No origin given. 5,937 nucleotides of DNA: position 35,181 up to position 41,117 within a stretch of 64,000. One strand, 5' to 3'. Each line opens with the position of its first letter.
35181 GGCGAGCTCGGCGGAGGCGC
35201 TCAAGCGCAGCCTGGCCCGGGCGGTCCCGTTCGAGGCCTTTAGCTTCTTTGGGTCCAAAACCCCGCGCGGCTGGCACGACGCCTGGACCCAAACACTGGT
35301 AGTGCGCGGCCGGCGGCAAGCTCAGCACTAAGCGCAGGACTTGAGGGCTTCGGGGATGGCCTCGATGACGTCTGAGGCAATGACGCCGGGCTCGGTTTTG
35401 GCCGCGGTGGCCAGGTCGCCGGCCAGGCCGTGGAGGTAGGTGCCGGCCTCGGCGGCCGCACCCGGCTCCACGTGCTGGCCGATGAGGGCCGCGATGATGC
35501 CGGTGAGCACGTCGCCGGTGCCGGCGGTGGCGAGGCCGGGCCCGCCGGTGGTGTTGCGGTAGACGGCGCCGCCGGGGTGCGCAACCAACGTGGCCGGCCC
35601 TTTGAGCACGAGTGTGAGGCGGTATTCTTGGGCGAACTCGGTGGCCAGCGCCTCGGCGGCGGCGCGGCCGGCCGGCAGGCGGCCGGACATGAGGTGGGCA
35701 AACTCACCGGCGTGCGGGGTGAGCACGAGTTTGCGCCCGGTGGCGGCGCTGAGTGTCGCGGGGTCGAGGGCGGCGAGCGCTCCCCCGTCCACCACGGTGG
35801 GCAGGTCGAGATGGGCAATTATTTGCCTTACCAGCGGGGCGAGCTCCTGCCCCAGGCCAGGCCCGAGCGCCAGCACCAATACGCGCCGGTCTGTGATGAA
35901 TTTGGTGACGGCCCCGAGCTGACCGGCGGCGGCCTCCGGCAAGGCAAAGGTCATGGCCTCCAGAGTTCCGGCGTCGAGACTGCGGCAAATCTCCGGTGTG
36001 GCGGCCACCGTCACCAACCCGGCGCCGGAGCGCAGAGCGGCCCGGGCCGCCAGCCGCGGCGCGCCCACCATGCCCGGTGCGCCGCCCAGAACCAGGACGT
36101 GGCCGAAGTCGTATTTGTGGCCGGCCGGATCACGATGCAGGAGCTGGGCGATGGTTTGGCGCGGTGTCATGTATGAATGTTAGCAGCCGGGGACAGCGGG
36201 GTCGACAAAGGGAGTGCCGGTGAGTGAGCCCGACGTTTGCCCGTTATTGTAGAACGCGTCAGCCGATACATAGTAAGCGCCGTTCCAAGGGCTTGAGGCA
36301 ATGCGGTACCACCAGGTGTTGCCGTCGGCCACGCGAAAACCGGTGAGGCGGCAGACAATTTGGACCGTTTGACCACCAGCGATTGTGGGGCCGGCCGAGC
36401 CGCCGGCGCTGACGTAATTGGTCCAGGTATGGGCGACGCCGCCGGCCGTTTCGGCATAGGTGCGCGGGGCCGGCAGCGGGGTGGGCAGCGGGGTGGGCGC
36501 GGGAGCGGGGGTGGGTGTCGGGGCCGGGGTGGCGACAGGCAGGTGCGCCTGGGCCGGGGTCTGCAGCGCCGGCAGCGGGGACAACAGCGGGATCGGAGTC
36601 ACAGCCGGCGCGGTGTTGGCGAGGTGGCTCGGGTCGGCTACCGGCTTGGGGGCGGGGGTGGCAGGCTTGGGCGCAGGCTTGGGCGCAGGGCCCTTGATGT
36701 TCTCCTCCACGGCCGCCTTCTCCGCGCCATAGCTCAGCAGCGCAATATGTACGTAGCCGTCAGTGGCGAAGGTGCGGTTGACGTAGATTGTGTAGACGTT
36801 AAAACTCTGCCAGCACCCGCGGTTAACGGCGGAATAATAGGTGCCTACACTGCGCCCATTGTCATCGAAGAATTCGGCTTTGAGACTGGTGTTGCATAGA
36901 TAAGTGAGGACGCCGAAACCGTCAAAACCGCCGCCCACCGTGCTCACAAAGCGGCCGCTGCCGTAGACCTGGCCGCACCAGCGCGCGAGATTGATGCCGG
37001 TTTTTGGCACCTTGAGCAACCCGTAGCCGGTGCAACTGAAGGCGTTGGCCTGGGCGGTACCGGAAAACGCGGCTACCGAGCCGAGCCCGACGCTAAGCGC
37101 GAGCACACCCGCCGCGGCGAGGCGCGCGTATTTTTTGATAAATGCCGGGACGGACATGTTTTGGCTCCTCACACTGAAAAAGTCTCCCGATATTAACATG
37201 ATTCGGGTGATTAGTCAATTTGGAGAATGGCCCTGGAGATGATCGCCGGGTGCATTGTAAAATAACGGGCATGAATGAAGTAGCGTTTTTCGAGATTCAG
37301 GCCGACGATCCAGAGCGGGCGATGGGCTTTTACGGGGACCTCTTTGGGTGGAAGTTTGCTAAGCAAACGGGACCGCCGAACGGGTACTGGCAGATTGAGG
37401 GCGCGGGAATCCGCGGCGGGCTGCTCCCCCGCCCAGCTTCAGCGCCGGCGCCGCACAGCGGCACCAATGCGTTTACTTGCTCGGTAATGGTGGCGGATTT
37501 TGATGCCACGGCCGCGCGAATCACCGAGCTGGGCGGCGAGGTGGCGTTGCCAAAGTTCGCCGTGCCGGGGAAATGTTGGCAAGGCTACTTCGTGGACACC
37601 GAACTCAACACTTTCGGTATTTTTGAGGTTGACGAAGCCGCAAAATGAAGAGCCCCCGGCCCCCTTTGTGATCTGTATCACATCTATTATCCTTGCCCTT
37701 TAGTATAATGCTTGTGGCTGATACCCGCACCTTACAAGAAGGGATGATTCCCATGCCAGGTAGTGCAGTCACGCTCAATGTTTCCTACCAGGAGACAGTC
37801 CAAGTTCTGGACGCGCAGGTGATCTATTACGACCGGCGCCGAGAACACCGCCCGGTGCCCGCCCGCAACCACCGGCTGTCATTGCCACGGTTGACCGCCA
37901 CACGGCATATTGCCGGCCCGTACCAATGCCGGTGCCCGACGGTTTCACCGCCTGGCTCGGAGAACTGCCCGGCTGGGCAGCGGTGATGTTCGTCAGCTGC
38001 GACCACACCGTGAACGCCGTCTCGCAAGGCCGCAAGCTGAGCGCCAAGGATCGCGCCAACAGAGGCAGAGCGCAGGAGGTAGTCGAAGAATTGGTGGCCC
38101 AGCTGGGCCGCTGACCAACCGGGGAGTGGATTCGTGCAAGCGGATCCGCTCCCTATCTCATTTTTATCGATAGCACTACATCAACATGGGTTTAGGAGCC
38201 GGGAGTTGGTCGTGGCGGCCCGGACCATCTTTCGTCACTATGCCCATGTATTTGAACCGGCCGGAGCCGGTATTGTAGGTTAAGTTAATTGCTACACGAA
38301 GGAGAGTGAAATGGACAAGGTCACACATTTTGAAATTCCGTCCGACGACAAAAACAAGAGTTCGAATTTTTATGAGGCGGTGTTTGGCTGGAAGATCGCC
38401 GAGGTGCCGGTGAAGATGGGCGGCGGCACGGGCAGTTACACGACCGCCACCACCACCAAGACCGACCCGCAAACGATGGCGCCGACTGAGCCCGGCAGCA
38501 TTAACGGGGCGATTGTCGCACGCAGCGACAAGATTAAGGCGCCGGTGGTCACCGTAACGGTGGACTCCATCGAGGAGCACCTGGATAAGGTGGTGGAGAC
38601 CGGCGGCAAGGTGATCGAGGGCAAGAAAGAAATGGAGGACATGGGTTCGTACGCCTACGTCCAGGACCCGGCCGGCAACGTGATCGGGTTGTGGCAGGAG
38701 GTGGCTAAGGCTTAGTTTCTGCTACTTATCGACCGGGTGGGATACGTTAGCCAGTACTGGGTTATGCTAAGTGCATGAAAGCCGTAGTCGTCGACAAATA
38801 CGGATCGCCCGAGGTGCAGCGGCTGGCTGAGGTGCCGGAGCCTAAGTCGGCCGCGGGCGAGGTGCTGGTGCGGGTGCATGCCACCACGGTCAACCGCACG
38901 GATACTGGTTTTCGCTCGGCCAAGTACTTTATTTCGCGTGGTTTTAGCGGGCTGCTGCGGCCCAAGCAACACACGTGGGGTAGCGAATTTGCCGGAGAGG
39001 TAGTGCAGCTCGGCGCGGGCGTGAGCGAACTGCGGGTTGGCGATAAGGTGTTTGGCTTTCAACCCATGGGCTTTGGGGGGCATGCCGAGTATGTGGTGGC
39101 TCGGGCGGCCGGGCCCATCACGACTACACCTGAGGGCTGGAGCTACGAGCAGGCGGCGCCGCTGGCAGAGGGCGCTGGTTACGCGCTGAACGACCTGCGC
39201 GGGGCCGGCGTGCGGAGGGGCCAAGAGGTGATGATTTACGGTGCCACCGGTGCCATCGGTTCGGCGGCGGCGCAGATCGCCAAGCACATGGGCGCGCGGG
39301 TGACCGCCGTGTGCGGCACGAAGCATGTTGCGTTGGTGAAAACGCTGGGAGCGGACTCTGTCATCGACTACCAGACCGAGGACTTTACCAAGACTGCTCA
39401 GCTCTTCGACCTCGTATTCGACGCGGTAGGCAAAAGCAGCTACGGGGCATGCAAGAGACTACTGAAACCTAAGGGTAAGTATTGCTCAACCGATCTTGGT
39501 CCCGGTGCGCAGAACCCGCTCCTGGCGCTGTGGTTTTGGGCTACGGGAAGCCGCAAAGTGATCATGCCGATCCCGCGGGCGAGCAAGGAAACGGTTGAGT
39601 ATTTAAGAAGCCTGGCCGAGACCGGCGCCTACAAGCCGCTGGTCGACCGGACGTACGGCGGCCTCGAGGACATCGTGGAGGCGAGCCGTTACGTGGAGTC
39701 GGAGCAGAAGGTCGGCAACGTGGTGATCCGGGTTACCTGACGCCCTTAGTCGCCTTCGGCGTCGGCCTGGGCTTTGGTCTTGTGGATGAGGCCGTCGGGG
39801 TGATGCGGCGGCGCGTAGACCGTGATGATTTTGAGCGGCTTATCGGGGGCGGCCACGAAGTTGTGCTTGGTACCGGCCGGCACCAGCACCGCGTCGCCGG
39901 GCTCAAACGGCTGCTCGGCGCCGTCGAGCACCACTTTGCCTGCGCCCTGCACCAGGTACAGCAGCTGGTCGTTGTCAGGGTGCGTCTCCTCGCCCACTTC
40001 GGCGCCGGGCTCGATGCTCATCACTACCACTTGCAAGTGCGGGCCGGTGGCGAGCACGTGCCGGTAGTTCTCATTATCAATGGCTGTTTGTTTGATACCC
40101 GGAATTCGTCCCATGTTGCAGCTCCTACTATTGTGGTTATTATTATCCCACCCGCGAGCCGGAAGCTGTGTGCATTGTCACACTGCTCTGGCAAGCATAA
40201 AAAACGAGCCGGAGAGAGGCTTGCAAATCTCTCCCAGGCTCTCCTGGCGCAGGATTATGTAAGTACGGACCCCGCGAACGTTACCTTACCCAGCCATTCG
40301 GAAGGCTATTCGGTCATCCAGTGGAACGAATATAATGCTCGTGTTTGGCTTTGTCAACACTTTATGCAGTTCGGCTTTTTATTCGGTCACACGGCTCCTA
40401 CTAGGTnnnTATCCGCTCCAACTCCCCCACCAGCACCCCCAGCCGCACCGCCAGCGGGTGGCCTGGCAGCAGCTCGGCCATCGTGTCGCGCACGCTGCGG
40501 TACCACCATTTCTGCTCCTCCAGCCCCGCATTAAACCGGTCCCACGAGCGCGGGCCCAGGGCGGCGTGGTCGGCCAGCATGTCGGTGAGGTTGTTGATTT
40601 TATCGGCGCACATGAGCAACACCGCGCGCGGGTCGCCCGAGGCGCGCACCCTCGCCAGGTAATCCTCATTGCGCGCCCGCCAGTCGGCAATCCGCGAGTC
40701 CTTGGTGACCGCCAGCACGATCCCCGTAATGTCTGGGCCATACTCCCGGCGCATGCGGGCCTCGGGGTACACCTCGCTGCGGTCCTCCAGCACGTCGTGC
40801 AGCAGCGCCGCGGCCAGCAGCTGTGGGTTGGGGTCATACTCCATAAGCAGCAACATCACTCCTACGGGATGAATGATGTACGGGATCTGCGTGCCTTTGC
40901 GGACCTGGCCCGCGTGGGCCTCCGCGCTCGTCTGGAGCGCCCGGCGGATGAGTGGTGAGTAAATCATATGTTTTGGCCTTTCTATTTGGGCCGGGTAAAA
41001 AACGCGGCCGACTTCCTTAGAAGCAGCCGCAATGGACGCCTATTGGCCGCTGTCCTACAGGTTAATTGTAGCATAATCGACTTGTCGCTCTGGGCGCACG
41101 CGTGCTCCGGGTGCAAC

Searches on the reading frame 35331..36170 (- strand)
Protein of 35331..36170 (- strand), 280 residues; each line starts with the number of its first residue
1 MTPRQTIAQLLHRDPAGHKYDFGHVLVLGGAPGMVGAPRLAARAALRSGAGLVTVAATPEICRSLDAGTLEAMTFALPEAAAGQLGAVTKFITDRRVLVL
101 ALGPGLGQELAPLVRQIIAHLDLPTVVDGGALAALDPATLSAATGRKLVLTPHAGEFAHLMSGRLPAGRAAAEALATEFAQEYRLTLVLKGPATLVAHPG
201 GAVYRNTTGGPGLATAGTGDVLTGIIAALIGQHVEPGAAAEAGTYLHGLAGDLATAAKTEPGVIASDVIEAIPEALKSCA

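Call 29: search_protein_families(library=pfam, proteins=[window:35331-36170:-], max_evalue=0.01)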
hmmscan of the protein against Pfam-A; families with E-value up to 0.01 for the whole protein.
window:35331-36170:- (280 aa): 2 families
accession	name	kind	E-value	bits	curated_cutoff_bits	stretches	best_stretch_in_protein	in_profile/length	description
PF01256.23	Carb_kinase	-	4.2e-51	174.2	27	1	25-273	1-241/242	NAD(P)H-hydrate dehydratase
PF02110.20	HK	-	0.0068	16.2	27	0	171-272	139-241/247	Hydroxyethylthiazole kinase family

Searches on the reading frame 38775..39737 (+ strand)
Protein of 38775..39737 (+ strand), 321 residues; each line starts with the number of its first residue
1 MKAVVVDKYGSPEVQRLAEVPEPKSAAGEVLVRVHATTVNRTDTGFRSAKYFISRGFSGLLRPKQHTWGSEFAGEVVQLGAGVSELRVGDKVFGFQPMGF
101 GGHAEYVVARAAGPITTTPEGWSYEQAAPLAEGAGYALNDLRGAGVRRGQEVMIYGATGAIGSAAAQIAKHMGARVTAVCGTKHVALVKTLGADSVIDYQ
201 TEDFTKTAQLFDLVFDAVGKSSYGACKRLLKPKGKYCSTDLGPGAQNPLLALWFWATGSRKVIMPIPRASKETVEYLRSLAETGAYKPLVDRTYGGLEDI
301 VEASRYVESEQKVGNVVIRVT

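Call 29: search_protein_families(library=pfam, proteins=[window:38775-39737:+], max_evalue=0.01)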
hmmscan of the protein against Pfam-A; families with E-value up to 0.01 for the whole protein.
window:38775-39737:+ (321 aa): 4 families
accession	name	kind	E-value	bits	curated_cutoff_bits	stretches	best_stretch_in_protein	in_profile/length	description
PF13602.12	ADH_zinc_N_2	-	1.7e-21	78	27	1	191-318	1-134/134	Zinc-binding dehydrogenase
PF00107.32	ADH_zinc_N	-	5.1e-16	59.2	31.8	1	160-241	1-90/129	Zinc-binding dehydrogenase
PF08240.17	ADH_N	-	2.2e-14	54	23.5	1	27-113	2-98/104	Alcohol dehydrogenase GroES-like domain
PF01262.27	AlaDh_PNT_C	-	0.0013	18.6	23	1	145-218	25-100/214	Alanine dehydrogenase/PNT, C-terminal domain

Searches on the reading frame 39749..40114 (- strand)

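Call 31: search_protein_families(library=pfam, proteins=[window:39749-40114:-], max_evalue=0.01)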
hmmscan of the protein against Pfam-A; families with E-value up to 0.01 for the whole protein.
window:39749-40114:- (122 aa): 8 families
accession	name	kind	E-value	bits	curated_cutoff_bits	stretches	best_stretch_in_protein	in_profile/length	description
PF07883.17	Cupin_2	-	2.2e-18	66.1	27.2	1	31-100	2-70/70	Cupin domain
PF02311.25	AraC_binding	-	2e-09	37.8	21.1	1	38-103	14-78/135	AraC-like ligand binding domain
PF00190.28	Cupin_1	-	9.3e-06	25.7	22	1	27-101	33-114/151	Cupin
PF03079.20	ARD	-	8.1e-05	23.3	27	1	42-100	86-149/157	ARD/ARD' family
PF05899.18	Cupin_3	-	0.00018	21.5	23.5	1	43-83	20-61/74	EutQ-like cupin domain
PF12852.13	Cupin_6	-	0.00046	20.5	26.7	1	49-104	35-92/183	Cupin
PF01050.24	MannoseP_isomer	-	0.00083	20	23.6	1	20-100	21-101/116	Mannose-6-phosphate isomerase C-terminal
PF21621.3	MPI_cupin_dom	-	0.0024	18.3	27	1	50-84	31-65/79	Mannose-6-phosphate isomerase, cupin domain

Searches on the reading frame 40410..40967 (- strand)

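Call 29: search_protein_families(library=pfam, proteins=[window:40410-40967:-], max_evalue=0.01)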
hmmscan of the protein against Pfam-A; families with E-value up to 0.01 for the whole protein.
window:40410-40967:- (186 aa): 2 families
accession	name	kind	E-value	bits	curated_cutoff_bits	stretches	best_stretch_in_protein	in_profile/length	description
PF13328.12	HD_4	-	2.3e-16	60.3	27.2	1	10-130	1-127/156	HD domain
PF01966.28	HD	-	4.6e-06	27.3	22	1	30-73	1-50/116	HD domain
